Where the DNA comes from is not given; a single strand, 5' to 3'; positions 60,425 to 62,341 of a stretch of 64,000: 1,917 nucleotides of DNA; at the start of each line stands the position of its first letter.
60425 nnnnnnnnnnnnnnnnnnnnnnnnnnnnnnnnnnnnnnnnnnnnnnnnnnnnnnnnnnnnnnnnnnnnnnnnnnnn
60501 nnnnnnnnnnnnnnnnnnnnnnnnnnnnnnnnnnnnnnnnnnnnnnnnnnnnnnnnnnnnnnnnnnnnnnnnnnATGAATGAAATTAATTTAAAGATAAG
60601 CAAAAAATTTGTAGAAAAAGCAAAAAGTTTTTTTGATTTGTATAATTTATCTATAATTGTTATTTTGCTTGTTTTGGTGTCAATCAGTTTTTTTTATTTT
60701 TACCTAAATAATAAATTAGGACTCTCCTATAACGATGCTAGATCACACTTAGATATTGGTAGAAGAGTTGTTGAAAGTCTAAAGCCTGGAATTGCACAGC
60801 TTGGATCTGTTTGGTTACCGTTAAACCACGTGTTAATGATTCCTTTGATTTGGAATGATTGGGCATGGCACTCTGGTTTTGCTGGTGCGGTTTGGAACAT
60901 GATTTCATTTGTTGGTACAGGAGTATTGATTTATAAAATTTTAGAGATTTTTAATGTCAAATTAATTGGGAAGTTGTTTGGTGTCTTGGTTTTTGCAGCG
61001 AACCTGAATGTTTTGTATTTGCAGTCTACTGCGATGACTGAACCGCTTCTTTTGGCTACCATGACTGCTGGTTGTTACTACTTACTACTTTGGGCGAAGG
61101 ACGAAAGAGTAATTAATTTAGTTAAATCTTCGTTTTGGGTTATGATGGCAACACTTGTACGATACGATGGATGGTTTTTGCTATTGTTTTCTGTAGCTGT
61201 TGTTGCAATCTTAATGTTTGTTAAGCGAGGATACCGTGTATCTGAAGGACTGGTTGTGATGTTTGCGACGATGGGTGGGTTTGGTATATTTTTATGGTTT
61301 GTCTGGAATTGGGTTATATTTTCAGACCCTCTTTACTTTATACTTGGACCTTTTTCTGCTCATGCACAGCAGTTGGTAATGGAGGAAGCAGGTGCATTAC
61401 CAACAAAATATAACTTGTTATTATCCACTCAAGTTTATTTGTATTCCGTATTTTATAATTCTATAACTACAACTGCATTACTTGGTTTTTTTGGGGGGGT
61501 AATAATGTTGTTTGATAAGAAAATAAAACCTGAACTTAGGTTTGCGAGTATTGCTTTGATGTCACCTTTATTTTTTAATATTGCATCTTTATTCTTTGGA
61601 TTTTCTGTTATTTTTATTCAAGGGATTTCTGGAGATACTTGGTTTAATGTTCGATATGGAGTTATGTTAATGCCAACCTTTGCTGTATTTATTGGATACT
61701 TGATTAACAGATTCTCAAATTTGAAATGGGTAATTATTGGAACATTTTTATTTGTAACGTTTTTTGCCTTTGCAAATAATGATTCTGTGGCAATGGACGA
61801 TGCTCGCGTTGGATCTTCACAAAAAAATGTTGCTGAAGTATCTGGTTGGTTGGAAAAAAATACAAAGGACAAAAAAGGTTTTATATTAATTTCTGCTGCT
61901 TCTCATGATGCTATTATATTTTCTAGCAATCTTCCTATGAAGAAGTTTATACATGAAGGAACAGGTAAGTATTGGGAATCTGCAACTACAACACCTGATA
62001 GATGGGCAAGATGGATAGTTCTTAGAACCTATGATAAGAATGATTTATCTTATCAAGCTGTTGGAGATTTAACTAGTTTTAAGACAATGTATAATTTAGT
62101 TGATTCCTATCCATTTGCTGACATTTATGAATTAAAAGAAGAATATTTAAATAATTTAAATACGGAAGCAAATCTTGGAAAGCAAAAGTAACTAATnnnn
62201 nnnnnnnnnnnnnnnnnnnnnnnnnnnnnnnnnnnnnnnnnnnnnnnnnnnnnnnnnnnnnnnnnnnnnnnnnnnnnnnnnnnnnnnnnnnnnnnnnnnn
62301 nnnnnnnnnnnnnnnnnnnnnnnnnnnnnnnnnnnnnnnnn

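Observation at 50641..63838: Glycosylation locus coupling a polyprenol-P-sugar synthase-type GT2 with two GT-C (PMT/ArnT-like) transferases, a kinase-like enzyme and a GH-A-like hydrolase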

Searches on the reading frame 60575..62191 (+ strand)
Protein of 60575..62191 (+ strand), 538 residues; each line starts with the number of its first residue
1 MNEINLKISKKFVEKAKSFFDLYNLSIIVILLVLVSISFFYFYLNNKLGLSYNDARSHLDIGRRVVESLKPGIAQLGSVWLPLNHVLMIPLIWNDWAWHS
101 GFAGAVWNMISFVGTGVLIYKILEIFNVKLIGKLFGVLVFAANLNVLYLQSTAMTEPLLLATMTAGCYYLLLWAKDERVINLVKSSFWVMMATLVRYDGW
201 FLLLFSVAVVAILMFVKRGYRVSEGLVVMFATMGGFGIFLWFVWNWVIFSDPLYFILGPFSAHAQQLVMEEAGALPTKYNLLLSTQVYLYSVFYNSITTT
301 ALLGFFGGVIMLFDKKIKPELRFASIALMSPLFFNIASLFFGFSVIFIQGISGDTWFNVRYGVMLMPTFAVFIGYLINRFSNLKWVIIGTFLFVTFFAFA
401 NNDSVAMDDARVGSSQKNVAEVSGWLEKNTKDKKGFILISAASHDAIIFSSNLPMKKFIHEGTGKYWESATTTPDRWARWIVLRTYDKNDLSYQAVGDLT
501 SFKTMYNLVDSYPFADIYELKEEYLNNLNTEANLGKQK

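Call 4: search_protein_families(library=pfam, proteins=[window:60575-62191:+], max_evalue=0.01)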
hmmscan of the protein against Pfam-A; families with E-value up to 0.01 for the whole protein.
window:60575-62191:+ (538 aa): 1 family
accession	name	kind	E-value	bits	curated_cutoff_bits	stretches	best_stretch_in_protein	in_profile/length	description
PF22041.1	GST_C_7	-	0.0085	16.5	27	0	410-481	62-134/140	Glutathione S-transferase, C-terminal domain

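Call 5: search_protein_families(library=pfam, proteins=[window:60575-62191:+], max_evalue=10)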
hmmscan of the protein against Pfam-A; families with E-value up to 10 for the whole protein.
window:60575-62191:+ (538 aa): 2 families
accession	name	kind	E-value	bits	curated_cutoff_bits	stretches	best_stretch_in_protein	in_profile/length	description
PF22041.1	GST_C_7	-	0.0085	16.5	27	1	410-481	62-134/140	Glutathione S-transferase, C-terminal domain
PF11694.13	DUF3290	-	0.3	11.5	31.3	1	11-54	6-48/144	Protein of unknown function (DUF3290)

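Call 6: search_protein_families(library=ncbifam, proteins=[window:60575-62191:+], max_evalue=1)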
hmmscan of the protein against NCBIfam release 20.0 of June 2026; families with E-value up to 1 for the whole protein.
window:60575-62191:+ (538 aa): 0 families

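Call 8: search_solved_structures(query=window:60575-62191:+, max_evalue=10)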
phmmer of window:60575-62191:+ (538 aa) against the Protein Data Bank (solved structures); distinct sequences matched with E-value up to 10: 1.
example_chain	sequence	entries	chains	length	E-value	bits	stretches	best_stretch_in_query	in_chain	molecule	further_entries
7cma_A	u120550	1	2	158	0.51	12.6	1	391-472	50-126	A151R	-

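Call 11: find_homologous_proteins(query=window:60575-62191:+)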
Query window:60575-62191:+ (538 aa): 2189 proteins with E <= 0.001 among 8000 candidates; the best 120 are listed.
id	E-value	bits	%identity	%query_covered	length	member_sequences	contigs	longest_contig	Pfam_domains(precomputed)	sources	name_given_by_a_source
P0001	0.0e+0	1197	100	100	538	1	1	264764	-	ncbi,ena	-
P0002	0.0e+0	1114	93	99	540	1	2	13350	-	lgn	-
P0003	0.0e+0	1056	88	98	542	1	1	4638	-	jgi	jgi:hypothetical protein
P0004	0.0e+0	1055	87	100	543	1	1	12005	-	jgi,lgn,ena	-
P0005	0.0e+0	1050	87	100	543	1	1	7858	-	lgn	-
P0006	0.0e+0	1035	84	100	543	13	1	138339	-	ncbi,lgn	-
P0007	0.0e+0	1035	84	100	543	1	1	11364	-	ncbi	-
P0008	0.0e+0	1031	84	100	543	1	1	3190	-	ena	-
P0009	0.0e+0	1026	83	100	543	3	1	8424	-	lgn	-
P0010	0.0e+0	1014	82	100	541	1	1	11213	-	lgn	-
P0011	0.0e+0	1012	82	100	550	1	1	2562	-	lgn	-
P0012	0.0e+0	1012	82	100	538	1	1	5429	-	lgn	-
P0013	0.0e+0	1011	82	100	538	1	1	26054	-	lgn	-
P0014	0.0e+0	1010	82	100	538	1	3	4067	-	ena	-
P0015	5.1e-298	1008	85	93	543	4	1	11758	-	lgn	-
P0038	1.5e-241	821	65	100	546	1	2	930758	-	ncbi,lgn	-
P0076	1.7e-230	785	64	100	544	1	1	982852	-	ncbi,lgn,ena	-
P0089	5.5e-226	770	63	99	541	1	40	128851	-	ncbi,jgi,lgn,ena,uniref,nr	ncbi:hypothetical protein A2962_03215 [Candidatus Woesebacteria bacterium RIFCSPLOWO2_01_FULL_39_61]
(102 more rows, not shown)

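Call 14: search_solved_structures(query=A1, max_evalue=10)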
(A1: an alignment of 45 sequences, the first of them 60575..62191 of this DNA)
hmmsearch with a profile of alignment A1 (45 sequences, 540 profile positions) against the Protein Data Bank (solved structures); distinct sequences matched with E-value up to 10: 0.

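Call 20: predict_structure(alignment_id=A1)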
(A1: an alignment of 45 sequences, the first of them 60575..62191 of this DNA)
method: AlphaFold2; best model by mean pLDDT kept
length: 538 residues; sequences in the alignment: 45
mean_pLDDT: 80.0   pTM: 0.80
mean pLDDT of the five models: 80.0, 76.9, 76.5, 76.3, 76.0
residues with pLDDT >= 90: 222; 70-90: 182; 50-70: 74; < 50: 60
segments of 3 or more residues with pLDDT < 50: 49-78, 347-359, 404-417
pLDDT, mean of each block of 10 residues (from residue 1): 66 87 93 91 67 45 44 49 77 72 83 97 97 96 72 71 97 96 97 87 94 95 95 92 78 69 64 75 87 82 95 95 95 86 55 33 87 97 93 85 49 47 88 89 63 80 79 91 77 82 92 86 91 63
secondary structure, 60 per line:
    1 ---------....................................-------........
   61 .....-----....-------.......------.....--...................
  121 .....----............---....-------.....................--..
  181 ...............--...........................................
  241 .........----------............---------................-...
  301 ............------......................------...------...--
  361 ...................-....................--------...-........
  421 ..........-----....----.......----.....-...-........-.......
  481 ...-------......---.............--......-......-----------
elements in order: H10-45 H53-65 H71-74 H82-88 H95-99 H102-125 H130-141 H145-148 H156-176 H179-195 H198-249 H260-271 H281-296 H298-312 H319-340 E347-349 E356-358 H361-379 H381-400 H413-430 E436-439 H444-450 H465-472 H474-477 E478-483 H491-496 H500-505 E506-512 E515-520 H522-527

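Call 23: fold_search(model_id=the predicted structure, library=pdb)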
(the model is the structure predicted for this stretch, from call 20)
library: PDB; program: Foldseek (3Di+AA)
matches with E <= 10: 295; with E <= 0.001: 14
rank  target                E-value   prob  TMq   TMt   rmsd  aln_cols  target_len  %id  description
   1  7oci_F                2.4e-05  1.00  0.57  0.49  10.7       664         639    9  Cryo-EM structure of yeast Ost6p containing oligosaccharyltransferase complex (released 2022-02-16)
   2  9n9j_I                4.2e-05  1.00  0.53  0.42  12.9       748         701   10  Structure of a GRP94 folding intermediate engaged with a CCDC134- and FKBP11-bound secretory translocon (released 2025-11-19)
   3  8age_A                4.5e-05  1.00  0.53  0.46  11.7       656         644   11  Structure of yeast oligosaccharylransferase complex with acceptor peptide bound (released 2022-12-07)
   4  6s7o_A                7.4e-05  1.00  0.52  0.44  12.4       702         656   12  Cryo-EM structure of human oligosaccharyltransferase complex OST-A (released 2019-12-18)
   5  8agb_A                8.7e-05  1.00  0.54  0.47  10.2       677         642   10  Structure of yeast oligosaccharylransferase complex with lipid-linked oligosaccharide bound (released 2022-12-07)
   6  8pn9_A                8.7e-05  1.00  0.49  0.42  11.6       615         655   11  Structure of human oligosaccharyltransferase OST-A complex bound to NGI-1 (released 2024-05-08)
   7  8b6l_I                9.1e-05  1.00  0.51  0.42  14.1       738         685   13  Subtomogram average of the human Sec61-TRAP-OSTA-translocon (released 2022-12-07)
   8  5f15                  9.8e-05  1.00  0.51  0.51   7.7       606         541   12  Crystal Structure of ArnT from Cupriavidus metallidurans bound to Undecaprenyl phosphate (released 2016-02-17)
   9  6ezn_F                1.3e-04  1.00  0.57  0.49  12.3       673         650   10  Cryo-EM structure of the yeast oligosaccharyltransferase (OST) complex (released 2018-01-17)
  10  6c26_A                2.2e-04  1.00  0.55  0.47  13.2       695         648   10  The Cryo-EM structure of a eukaryotic oligosaccharyl transferase complex (released 2018-01-31)
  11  8if8_C                2.7e-04  1.00  0.42  0.39  14.6       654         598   10  Arabinosyltransferase AftA (released 2023-05-31)
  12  6gxc_A                4.8e-04  1.00  0.49  0.39   8.5       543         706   12  Bacterial oligosaccharyltransferase PglB in complex with an inhibitory peptide and a reactive lipid-linked oligosaccha (released 2018-11-14)
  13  8agc_A                6.2e-04  1.00  0.55  0.44  15.8       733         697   11  Structure of yeast oligosaccharylransferase complex with lipid-linked oligosaccharide and non-acceptor peptide bound (released 2022-12-07)
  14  5ezm                  8.6e-04  1.00  0.43  0.44  10.2       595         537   11  Crystal Structure of ArnT from Cupriavidus metallidurans in the apo state (released 2016-02-17)
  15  5ogl_A                1.1e-03  1.00  0.49  0.39   8.1       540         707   12  Structure of bacterial oligosaccharyltransferase PglB in complex with an acceptor peptide and an lipid-linked oligosac (released 2017-10-25)
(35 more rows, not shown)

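Call 30: find_encoding_contigs(protein=P0001, flank=10000, max_places=2)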
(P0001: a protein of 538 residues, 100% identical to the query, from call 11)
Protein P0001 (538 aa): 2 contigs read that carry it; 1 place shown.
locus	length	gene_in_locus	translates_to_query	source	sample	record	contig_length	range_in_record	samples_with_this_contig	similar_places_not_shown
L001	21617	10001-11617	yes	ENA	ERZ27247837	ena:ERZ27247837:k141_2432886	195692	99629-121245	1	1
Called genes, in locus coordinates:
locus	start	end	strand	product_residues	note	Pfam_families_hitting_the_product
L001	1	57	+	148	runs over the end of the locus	PF04892:VanZ-LLP1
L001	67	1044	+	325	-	PF01073:3Beta_HSD, PF01370:Epimerase, PF02719:Polysacc_synt_2, PF04321:RmlD_sub_bind, PF07993:NAD_binding_4 (faint), PF13460:NAD_binding_10 (weak), PF16363:GDP_Man_Dehyd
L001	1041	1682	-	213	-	PF00027:cNMP_binding, PF13545:HTH_Crp_2, PF00325:Crp (weak)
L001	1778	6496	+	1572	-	PF00535:Glycos_transf_2, PF00535:Glycos_transf_2, PF13641:Glyco_tranf_2_3, PF13632:Glyco_trans_2_3, PF13439:Glyco_transf_4, PF00534:Glycos_transf_1, PF20706:GT4-conflict, PF13692:Glyco_trans_1_4, +2 more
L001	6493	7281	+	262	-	PF00069:Pkinase (faint)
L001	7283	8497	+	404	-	PF00534:Glycos_transf_1, PF13692:Glyco_trans_1_4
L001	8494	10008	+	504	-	-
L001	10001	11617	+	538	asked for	-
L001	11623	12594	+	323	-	-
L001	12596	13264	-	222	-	PF00106:adh_short, PF08659:KR (faint), PF13561:adh_short_C2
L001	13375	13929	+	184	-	-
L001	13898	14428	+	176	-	PF04203:Sortase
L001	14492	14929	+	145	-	-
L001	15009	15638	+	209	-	-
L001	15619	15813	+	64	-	PF10055:DUF2292 (weak)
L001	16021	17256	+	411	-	-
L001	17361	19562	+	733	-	-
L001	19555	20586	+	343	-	-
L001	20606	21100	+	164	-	PF04203:Sortase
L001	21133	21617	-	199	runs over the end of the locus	-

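Call 31: find_encoding_contigs(protein=P0038, flank=10000, max_places=2)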
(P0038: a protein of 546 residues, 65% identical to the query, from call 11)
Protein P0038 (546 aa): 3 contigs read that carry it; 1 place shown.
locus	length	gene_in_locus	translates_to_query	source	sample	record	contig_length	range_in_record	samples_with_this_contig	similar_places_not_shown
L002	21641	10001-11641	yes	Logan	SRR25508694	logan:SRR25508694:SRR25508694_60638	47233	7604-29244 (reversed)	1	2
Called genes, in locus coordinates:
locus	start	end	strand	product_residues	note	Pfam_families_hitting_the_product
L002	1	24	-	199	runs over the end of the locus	PF00027:cNMP_binding, PF13545:HTH_Crp_2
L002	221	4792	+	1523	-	PF00535:Glycos_transf_2, PF00535:Glycos_transf_2, PF13641:Glyco_tranf_2_3, PF13632:Glyco_trans_2_3, PF13439:Glyco_transf_4, PF13579:Glyco_trans_4_4, PF20706:GT4-conflict, PF00534:Glycos_transf_1, +3 more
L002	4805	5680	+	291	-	PF01636:APH (weak)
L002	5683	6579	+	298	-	PF00535:Glycos_transf_2, PF10111:Glyco_tranf_2_2 (weak), PF13641:Glyco_tranf_2_3 (weak), PF13632:Glyco_trans_2_3 (weak)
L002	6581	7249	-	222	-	PF08659:KR (faint), PF13561:adh_short_C2, PF00106:adh_short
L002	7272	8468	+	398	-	PF13439:Glyco_transf_4, PF13579:Glyco_trans_4_4, PF00534:Glycos_transf_1, PF13692:Glyco_trans_1_4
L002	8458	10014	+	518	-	-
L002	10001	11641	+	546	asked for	-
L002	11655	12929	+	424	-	PF13620:CarboxypepD_reg (faint)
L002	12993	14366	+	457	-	-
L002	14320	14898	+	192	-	PF04203:Sortase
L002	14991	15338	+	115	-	-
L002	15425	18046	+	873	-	PF00521:DNA_topoisoIV, PF03989:DNA_gyraseA_C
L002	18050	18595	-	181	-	-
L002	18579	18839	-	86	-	-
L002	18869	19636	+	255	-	PF04402:SIMPL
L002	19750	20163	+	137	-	PF01371:Trp_repressor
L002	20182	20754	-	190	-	PF20408:Abhydrolase_11 (weak)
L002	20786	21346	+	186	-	-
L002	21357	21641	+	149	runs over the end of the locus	-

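Call 32: find_encoding_contigs(protein=P0089, flank=10000, max_places=1)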
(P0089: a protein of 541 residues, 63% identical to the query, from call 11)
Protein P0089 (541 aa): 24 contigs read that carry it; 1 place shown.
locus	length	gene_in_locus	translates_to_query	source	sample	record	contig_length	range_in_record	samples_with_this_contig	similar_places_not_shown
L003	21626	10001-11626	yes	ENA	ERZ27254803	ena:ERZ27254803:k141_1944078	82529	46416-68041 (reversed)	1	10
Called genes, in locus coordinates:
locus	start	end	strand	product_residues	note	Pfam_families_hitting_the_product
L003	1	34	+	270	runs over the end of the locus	-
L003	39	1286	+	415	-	PF08421:Methyltransf_13, PF13489:Methyltransf_23, PF08484:Methyltransf_14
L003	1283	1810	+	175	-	PF00908:dTDP_sugar_isom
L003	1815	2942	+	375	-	PF00534:Glycos_transf_1, PF13692:Glyco_trans_1_4, PF13524:Glyco_trans_1_2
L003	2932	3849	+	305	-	PF00535:Glycos_transf_2, PF13641:Glyco_tranf_2_3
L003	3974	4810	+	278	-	PF05050:Methyltransf_21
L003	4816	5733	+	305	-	PF00535:Glycos_transf_2, PF13641:Glyco_tranf_2_3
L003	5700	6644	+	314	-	PF00535:Glycos_transf_2, PF13641:Glyco_tranf_2_3, PF13632:Glyco_trans_2_3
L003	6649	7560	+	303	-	PF00535:Glycos_transf_2, PF13641:Glyco_tranf_2_3, PF13632:Glyco_trans_2_3 (weak)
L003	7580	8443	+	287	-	PF00535:Glycos_transf_2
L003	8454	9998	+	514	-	-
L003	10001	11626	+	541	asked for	-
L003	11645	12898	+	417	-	-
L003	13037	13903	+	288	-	PF00041:fn3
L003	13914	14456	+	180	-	PF04203:Sortase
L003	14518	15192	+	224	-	PF01797:Y1_Tnp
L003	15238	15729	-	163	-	PF01243:PNPOx_N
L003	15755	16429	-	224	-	PF01746:tRNA_m1G_MT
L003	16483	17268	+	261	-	PF02578:Cu-oxidase_4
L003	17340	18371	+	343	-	PF25940:LcnD_C (weak)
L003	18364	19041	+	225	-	PF00005:ABC_tran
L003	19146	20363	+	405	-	PF12704:MacB_PCD, PF02687:FtsX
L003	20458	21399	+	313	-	PF01931:NTPase_I-T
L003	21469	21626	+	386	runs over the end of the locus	PF00535:Glycos_transf_2, PF04138:GtrA_DPMS_TM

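Call 33: find_encoding_contigs(protein=P0076, flank=10000, max_places=1)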
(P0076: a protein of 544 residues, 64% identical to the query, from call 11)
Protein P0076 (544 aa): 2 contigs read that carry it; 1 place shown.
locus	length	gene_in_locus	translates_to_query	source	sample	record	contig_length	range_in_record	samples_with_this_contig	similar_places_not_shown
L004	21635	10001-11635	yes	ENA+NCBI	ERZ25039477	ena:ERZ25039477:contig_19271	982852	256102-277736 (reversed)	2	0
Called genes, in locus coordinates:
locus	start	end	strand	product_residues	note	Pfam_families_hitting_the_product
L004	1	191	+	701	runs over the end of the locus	PF03030:H_PPase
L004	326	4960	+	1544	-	PF00535:Glycos_transf_2, PF00535:Glycos_transf_2, PF13641:Glyco_tranf_2_3, PF13632:Glyco_trans_2_3, PF13439:Glyco_transf_4, PF13579:Glyco_trans_4_4, PF20706:GT4-conflict, PF00534:Glycos_transf_1, +3 more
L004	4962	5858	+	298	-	PF01633:Choline_kinase (weak), PF01636:APH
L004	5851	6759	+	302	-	PF00535:Glycos_transf_2, PF13641:Glyco_tranf_2_3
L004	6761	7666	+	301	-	PF13641:Glyco_tranf_2_3, PF00535:Glycos_transf_2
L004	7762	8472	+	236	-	PF01522:Polysacc_deac_1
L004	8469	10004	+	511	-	-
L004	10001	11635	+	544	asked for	-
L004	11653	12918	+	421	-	-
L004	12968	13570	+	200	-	PF04203:Sortase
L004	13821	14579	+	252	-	PF12389:Peptidase_M73 (faint)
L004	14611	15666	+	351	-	-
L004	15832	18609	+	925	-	PF16640:Big_3_5 (weak)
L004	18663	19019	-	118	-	-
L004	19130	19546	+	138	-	PF04191:PEMT (weak), PF04140:ICMT (weak)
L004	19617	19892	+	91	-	PF03477:ATP-cone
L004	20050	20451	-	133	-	-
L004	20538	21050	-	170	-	-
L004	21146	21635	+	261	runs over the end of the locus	PF01553:Acyltransferase (faint)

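Call 39: find_related_loci(query=A1, collection=genome_contigs, flank=10000)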
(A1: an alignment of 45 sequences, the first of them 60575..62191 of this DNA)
Query A1 (538 aa) in genome_contigs; peptide patterns used: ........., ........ (x = any residue, [..] = any of these).
489 stretches matched a pattern; 468 encode a relative of the query (tblastn E <= 1e-3); the best 80 are kept; 80 distinct loci.
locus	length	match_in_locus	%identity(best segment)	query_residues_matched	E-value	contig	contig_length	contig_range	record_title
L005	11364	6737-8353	84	2-538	0e+0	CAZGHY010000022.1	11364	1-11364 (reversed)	MAG TPA_asm: uncultured Gammaproteobacteria bacterium isolate SRP286056_co2_319 genome assembly, contig: NODE_9477_lengt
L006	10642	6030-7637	81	3-538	0e+0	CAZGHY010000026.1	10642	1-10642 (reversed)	MAG TPA_asm: uncultured Gammaproteobacteria bacterium isolate SRP286056_co2_319 genome assembly, contig: NODE_10375_leng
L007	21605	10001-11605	69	3-538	0e+0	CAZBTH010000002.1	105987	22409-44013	MAG TPA_asm: uncultured Gammaproteobacteria bacterium isolate SRP062349_co2_276 genome assembly, contig: NODE_121_length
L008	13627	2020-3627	67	3-538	0e+0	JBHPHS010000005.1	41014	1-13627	Patescibacteria group bacterium isolate SAG AM-312-A20 AM-312-A20_NODE_5, whole genome shotgun sequence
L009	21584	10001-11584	67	5-531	0e+0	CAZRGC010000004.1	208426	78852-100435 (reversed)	MAG TPA_asm: uncultured Gammaproteobacteria bacterium isolate SRP173033_co1_108 genome assembly, contig: NODE_50_length_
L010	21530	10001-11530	68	28-538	0e+0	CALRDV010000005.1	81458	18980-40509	MAG: Patescibacteria group bacterium isolate MsH-01oct19-133 genome assembly, contig: MsH-01oct19-C410, whole genome sho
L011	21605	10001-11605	64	3-538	0e+0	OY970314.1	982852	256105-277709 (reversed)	MAG: Candidatus Woesebacteria bacterium isolate MFD01299.bin.c.5 genome assembly, chromosome: 1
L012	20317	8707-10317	64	1-538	0e+0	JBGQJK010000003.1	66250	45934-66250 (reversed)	MAG: Patescibacteria group bacterium isolate OBJ2_061818_070_25 k141_597777_length_66250_cov_8.0000, whole genome shotgu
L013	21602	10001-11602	63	4-538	0e+0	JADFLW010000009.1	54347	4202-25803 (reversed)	MAG: Patescibacteria group bacterium isolate B55T1B8 B55T1B8_NODE775, whole genome shotgun sequence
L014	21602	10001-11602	63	4-538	0e+0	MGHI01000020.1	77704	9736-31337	MAG: Candidatus Woesebacteria bacterium RIFCSPLOWO2_01_FULL_39_61 rifcsplowo2_01_scaffold_229, whole genome shotgun sequ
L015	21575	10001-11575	64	11-538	0e+0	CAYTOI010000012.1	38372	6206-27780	MAG TPA_asm: uncultured Pseudomonadales bacterium isolate SRP278252_co2_194 genome assembly, contig: NODE_2008_length_38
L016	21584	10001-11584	67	3-531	0e+0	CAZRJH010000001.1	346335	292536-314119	MAG TPA_asm: uncultured Gammaproteobacteria bacterium isolate SRP342105_co1_321 genome assembly, contig: NODE_16_length_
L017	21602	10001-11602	62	4-538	0e+0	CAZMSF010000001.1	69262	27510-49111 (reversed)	MAG TPA_asm: uncultured Gammaproteobacteria bacterium isolate SRP135725_co1_372 genome assembly, contig: NODE_272_length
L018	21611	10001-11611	61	1-538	0e+0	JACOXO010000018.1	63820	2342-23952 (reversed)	MAG: Candidatus Gottesmanbacteria bacterium isolate NC_groundwater_155_Ag_S-0.1um_35_9 S4_GD2017_2_S1_scaffold_496, whol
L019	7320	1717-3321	62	3-538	0e+0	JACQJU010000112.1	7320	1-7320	MAG: Candidatus Gottesmanbacteria bacterium isolate NC_groundwater_1159_Ag_S-0.1um_39_55 S_p1_S3_coassembly_k141_1956710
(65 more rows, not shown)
